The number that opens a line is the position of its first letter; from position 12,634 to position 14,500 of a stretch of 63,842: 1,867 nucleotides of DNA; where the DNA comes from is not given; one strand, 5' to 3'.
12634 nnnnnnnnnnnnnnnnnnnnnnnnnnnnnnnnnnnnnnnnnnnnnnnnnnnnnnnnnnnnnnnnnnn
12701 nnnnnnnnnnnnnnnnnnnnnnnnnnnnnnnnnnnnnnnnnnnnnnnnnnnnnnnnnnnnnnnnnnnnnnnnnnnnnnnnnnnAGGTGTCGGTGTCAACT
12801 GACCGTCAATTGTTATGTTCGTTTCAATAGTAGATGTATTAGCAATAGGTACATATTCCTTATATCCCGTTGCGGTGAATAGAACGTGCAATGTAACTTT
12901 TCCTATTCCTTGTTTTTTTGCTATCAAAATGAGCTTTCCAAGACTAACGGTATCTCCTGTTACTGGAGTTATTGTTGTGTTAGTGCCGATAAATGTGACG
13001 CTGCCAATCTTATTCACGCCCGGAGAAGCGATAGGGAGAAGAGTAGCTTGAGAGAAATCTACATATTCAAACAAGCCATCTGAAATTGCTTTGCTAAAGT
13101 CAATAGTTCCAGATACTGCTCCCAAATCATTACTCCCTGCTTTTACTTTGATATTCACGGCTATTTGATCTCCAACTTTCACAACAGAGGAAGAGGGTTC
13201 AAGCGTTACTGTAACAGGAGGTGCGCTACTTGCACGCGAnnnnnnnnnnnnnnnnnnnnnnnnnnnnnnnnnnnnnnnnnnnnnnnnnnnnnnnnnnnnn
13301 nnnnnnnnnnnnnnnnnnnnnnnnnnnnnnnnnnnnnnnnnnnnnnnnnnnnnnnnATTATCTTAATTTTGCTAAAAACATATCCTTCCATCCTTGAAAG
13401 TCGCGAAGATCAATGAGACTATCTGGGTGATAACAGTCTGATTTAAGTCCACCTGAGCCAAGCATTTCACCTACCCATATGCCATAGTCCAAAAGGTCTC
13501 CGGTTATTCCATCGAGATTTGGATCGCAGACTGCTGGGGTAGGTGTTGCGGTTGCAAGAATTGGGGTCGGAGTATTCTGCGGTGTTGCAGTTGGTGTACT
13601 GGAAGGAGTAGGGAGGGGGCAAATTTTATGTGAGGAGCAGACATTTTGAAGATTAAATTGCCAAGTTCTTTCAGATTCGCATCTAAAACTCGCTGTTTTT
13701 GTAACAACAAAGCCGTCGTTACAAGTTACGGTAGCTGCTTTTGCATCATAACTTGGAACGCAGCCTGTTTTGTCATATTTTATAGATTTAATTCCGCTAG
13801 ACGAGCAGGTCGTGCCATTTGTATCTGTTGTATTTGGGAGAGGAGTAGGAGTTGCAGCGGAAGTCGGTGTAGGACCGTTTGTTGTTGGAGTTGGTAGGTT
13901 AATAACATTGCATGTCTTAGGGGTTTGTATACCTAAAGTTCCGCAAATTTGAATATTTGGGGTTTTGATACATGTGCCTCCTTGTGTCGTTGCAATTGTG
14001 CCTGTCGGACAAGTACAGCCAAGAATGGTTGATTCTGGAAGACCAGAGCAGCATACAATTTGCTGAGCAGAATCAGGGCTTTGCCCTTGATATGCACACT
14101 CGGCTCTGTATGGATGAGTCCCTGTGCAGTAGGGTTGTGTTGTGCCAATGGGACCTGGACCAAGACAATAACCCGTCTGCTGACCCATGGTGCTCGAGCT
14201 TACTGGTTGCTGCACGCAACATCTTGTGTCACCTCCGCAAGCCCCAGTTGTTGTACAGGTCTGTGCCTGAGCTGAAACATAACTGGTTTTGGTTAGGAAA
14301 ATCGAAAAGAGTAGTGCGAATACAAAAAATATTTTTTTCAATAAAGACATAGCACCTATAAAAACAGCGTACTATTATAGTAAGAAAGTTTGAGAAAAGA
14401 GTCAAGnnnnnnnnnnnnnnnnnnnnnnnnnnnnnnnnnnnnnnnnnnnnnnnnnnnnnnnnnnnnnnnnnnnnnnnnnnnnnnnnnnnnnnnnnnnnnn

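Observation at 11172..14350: Three-tier cohesin-dockerin chain suggesting a cellulosome-like hierarchical assembly on a CPR-type cell surface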

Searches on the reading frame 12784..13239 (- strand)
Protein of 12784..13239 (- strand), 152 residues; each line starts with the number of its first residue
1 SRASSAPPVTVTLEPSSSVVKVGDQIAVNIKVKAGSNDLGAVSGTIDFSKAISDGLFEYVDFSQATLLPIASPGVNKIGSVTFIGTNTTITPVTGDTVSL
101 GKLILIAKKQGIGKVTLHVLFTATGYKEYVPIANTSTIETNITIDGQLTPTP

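Call 15: search_solved_structures(query=A1, max_evalue=10, show_alignments=2)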
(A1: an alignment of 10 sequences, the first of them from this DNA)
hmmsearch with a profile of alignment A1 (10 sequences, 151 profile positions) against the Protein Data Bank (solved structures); distinct sequences matched with E-value up to 10: 20.
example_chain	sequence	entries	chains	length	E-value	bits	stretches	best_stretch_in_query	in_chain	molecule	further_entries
2jh2_A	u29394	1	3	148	4.9e-06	29.9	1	18-116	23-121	O-GLCNACASE NAGJ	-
2o4e_A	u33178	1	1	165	6.9e-06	29.4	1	18-116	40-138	O-GlcNAcase nagJ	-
2ozn_A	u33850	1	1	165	8.7e-06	29.1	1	19-116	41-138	O-GlcNAcase nagJ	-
2w1n_A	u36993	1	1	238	9.8e-06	28.9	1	18-117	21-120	O-GLCNACASE NAGJ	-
1g1k_A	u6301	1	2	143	0.00037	23.8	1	24-143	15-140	SCAFFOLDING PROTEIN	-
2vn5_A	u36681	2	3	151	0.00047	23.5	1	24-143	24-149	SCAFFOLDING PROTEIN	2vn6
8cxj_D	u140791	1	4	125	0.0067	19.7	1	11-95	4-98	Surface protein R28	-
7urp_A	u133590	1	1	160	0.0098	19.2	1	15-115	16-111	Ribonucleases G and E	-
6kgc_A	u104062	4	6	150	0.022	18.1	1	23-142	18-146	Probably cellulosomal scaffolding protein, secreted cellulose-binding and cohesin domain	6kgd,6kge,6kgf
6kg8_A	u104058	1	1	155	0.03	17.6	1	22-144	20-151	Probably cellulosomal scaffolding protein, secreted cellulose-binding and cohesin domain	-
3l8q_A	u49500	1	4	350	0.032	17.5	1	7-59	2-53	Cellulosomal scaffoldin adaptor protein B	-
5aoz_A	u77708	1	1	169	0.033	17.5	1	10-52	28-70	PUTATIVE CELLULOSOMAL SCAFFOLDIN PROTEIN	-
5m2o_A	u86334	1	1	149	0.084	16.2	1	11-52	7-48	Putative cellulosomal scaffoldin protein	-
1vra_A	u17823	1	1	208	0.16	15.2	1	32-124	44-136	Arginine biosynthesis bifunctional protein argJ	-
3lhc_A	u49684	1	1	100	0.37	14.1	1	39-92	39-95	Cyanovirin-N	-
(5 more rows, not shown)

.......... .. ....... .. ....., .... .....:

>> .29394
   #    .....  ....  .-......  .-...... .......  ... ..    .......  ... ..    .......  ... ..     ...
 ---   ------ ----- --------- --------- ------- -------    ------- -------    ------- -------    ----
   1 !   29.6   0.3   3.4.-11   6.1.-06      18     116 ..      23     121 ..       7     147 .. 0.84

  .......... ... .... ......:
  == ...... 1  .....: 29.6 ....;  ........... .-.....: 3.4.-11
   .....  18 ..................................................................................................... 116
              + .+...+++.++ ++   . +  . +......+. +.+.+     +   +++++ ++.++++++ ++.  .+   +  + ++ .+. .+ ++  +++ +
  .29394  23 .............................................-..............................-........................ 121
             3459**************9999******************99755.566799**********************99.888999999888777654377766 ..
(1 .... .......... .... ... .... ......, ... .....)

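Call 16: search_protein_families(library=pfam, alignment_id=A1, max_evalue=0.1)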
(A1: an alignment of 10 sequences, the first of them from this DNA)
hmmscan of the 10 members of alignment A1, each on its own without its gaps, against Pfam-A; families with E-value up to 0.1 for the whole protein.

A. member 1, seq(152 aa): 0 families

B. families by the number of members that match (of 10 scanned): 7 families
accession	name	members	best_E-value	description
PF00963.24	Cohesin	6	2.6e-08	Cohesin domain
PF13620.12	CarboxypepD_reg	1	0.005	Carboxypeptidase regulatory-like domain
PF21112.3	CsgH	1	0.028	CsgH protein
PF09394.16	Inhibitor_I42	1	0.041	Chagasin family peptidase inhibitor I42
PF07703.20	A2M_BRD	1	0.042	Alpha-2-macroglobulin bait region domain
PF23616.1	Ig_GEX2_N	1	0.052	GEX2 N-terminal Ig-like domain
PF22433.2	MtxA_IG-like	1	0.06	Magnetotaxis protein MtxA, Immunoglobulin-like domain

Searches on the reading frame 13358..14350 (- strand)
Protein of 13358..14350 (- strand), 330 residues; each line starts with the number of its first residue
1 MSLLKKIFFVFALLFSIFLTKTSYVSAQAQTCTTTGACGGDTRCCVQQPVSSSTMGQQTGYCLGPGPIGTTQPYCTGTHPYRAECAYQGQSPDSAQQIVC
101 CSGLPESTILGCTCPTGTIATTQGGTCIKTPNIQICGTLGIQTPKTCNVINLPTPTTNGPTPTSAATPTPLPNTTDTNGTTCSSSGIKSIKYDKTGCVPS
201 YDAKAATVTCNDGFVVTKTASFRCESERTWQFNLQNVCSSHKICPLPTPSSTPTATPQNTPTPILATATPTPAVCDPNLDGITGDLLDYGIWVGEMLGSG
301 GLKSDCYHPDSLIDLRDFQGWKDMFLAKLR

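Call 3: search_protein_families(library=pfam, proteins=[window:13358-14350:-], max_evalue=10)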
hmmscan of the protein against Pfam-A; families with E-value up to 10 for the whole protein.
window:13358-14350:- (330 aa): 1 family
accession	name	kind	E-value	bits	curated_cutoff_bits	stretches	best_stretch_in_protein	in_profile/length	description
PF07127.16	Nodulin_late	-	0.19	12.6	30.4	1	4-41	4-39/54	Late nodulin domain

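Call 4: search_protein_families(library=ncbifam, proteins=[window:13358-14350:-], max_evalue=10)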
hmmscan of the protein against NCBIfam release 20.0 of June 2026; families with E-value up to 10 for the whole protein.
window:13358-14350:- (330 aa): 2 families
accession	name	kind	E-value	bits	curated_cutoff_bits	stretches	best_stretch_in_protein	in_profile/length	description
NF004173.0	PRK05641.1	equivalog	0.63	10.6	199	1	244-274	50-79/153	putative acetyl-CoA carboxylase biotin carboxyl carrier protein subunit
NF007285.1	PRK09752.1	equivalog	2.2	5.8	1459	1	182-279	864-954/1250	AIDA-I family autotransporter adhesin YfaL/EhaC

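Call 9: search_solved_structures(query=window:13358-14350:-, max_evalue=10, show_alignments=2)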
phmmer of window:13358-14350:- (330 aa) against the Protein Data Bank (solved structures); distinct sequences matched with E-value up to 10: 0.

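Call 17: find_homologous_proteins(query=window:13358-14350:-, max_evalue=0.001)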
Query window:13358-14350:- (330 aa): 8 proteins with E <= 0.001 among 8000 candidates.
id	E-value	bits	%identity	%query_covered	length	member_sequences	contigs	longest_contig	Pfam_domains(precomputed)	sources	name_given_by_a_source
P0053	3.2e-185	633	100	84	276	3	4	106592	-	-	-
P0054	2.0e-85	305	52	100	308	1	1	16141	-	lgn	-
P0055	4.0e-69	252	65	46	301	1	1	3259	-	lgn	-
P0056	3.3e-57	212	42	90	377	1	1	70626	-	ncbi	-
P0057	2.2e-26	111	47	36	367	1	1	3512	-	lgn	-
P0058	8.4e-24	103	43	52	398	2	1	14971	-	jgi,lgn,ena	-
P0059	1.4e-17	82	48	33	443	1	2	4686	-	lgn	-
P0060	2.4e-17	81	34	19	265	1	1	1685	-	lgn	-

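Call 19: find_encoding_contigs(protein=P0054, flank=8000, max_places=3)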
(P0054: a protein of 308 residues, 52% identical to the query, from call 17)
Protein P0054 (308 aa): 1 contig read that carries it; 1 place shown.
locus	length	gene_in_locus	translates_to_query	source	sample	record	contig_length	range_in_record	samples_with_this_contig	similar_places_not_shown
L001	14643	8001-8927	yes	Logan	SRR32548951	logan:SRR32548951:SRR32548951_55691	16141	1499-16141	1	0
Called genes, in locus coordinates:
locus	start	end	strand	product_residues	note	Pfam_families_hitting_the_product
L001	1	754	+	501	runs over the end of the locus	-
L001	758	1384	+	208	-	-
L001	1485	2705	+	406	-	-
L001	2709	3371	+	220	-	-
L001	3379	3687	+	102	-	-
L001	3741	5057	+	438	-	PF00464:SHMT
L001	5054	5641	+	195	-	PF12917:YfbR-like, PF13023:HD_3, PF01966:HD (weak)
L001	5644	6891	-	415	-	PF00571:CBS, PF13489:Methyltransf_23, PF08241:Methyltransf_11 (weak), PF08242:Methyltransf_12 (weak), PF13649:Methyltransf_25, PF13847:Methyltransf_31 (weak)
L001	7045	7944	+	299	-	-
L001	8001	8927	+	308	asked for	-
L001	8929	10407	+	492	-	PF00404:Dockerin_1 (weak)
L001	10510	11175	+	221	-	PF00963:Cohesin (weak)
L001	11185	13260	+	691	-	-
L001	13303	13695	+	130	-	-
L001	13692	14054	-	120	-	-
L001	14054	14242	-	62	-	-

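Call 20: find_encoding_contigs(protein=P0056, flank=8000, max_places=3)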
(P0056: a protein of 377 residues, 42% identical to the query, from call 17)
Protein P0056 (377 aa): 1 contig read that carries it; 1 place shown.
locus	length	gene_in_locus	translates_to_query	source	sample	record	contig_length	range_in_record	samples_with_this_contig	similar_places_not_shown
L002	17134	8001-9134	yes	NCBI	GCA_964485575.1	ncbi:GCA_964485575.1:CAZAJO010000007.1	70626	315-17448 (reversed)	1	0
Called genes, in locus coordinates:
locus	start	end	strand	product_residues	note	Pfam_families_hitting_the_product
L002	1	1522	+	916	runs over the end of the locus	-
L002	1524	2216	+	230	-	-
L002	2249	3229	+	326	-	-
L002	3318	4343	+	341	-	-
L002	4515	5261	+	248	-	-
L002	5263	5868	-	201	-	-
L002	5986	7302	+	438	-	PF00464:SHMT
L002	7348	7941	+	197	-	PF12917:YfbR-like, PF13023:HD_3, PF01966:HD (weak)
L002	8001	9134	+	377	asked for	-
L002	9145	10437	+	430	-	-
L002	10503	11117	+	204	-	PF00963:Cohesin (weak)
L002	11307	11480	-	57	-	-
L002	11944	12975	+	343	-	-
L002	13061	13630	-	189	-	PF06559:DCD_N (weak), PF22769:DCD, PF00692:dUTPase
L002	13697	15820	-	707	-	-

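Call 51: predict_structure(alignment_id=A2)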
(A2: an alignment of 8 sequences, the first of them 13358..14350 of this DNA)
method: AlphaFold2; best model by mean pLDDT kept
length: 330 residues; sequences in the alignment: 8
mean_pLDDT: 47.9   pTM: 0.29
mean pLDDT of the five models: 47.9, 47.0, 46.2, 45.2, 44.3
residues with pLDDT >= 90: 0; 70-90: 59; 50-70: 68; < 50: 203
segments of 3 or more residues with pLDDT < 50: 20-42, 46-170, 175-178, 249-274, 309-330
pLDDT, mean of each block of 10 residues (from residue 1): 73 65 35 43 46 39 39 27 33 31 32 39 36 30 29 27 37 51 75 69 77 77 64 75 63 38 32 51 57 59 52 42 39
secondary structure, 60 per line:
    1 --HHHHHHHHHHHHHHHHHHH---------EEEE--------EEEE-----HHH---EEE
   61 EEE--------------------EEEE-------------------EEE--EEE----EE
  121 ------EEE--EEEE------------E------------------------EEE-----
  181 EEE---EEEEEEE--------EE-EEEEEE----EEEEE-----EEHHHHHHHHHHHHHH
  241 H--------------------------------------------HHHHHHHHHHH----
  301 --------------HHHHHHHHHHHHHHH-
elements in order: H3-21 E31-34 E43-46 E58-63 E84-87 E107-109 E112-114 E127-129 E132-135 E173-175 E181-183 E187-193 E205-210 E215-219 H227-241 H286-296 H315-329

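Call 52: search_protein_families(library=pfam, proteins=[P0057, P0059], max_evalue=0.1)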
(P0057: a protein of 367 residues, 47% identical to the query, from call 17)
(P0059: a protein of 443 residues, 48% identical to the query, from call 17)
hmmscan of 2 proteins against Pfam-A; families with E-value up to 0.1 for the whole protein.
P0057 (367 aa): 0 families

P0059 (443 aa): 0 families

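Call 74: search_protein_families(library=pfam, alignment_id=A7, max_evalue=0.001)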
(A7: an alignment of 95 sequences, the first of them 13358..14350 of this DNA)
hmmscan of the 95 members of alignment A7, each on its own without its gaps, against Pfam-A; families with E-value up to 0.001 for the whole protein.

A. member 1, window:13358-14350:- (330 aa): 0 families

B. families by the number of members that match (of 95 scanned): 18 families
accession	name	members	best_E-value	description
PF00404.24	Dockerin_1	40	3.7e-30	Dockerin type I domain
PF00036.39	EF-hand_1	5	4.1e-10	EF hand domain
PF00963.24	Cohesin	3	3.3e-07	Cohesin domain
PF13202.12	EF-hand_5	3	4.8e-06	EF hand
PF13499.12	EF-hand_7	2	0.00014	EF-hand domain pair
PF13517.12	FG-GAP_3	2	0.00032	FG-GAP-like repeat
PF10149.14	TM231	2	0.00041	Transmembrane protein 231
PF16656.11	Pur_ac_phosph_N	1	6.7e-07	Purple acid Phosphatase, N-terminal domain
PF16227.11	DUF4886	1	1.2e-06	Domain of unknown function (DUF4886)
PF00041.27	fn3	1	4.6e-06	Fibronectin type III domain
PF00801.26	PKD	1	9.6e-06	PKD domain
PF04239.17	DUF421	1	1.5e-05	YetF C-terminal domain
PF18911.6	PKD_4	1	1.8e-05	PKD domain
PF01839.29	FG-GAP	1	3.1e-05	FG-GAP repeat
PF02553.20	CbiN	1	0.00018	Cobalt transport protein component CbiN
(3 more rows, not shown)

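Call 75: find_encoding_contigs(protein=P0058, flank=7000, max_places=2)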
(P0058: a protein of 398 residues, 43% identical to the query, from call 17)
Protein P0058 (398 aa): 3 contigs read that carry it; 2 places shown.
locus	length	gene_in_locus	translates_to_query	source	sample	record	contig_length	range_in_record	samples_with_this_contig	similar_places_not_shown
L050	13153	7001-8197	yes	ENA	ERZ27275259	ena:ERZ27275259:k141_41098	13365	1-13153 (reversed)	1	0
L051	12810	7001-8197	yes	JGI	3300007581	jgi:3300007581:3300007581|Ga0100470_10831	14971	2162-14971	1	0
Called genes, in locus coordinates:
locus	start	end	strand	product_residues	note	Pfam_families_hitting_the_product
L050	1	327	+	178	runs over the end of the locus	?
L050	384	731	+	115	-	-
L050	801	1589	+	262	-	PF14023:Bestrophin-like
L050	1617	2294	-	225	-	-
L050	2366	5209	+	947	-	PF00404:Dockerin_1 (weak)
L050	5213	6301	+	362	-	-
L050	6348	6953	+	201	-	PF12917:YfbR-like, PF13023:HD_3, PF01966:HD (weak)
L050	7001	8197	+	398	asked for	-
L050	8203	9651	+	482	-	-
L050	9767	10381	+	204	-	PF00963:Cohesin (weak)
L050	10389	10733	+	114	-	-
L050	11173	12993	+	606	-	-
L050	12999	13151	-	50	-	?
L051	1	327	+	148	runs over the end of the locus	PF00464:SHMT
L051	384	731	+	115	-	-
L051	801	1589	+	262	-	PF14023:Bestrophin-like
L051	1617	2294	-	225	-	-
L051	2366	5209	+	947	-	PF00404:Dockerin_1 (weak)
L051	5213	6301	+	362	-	-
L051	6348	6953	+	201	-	PF12917:YfbR-like, PF13023:HD_3, PF01966:HD (weak)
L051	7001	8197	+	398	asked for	-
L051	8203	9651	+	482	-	-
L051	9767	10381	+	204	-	PF00963:Cohesin (weak)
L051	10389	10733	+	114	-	-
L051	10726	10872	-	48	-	-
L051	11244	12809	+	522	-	?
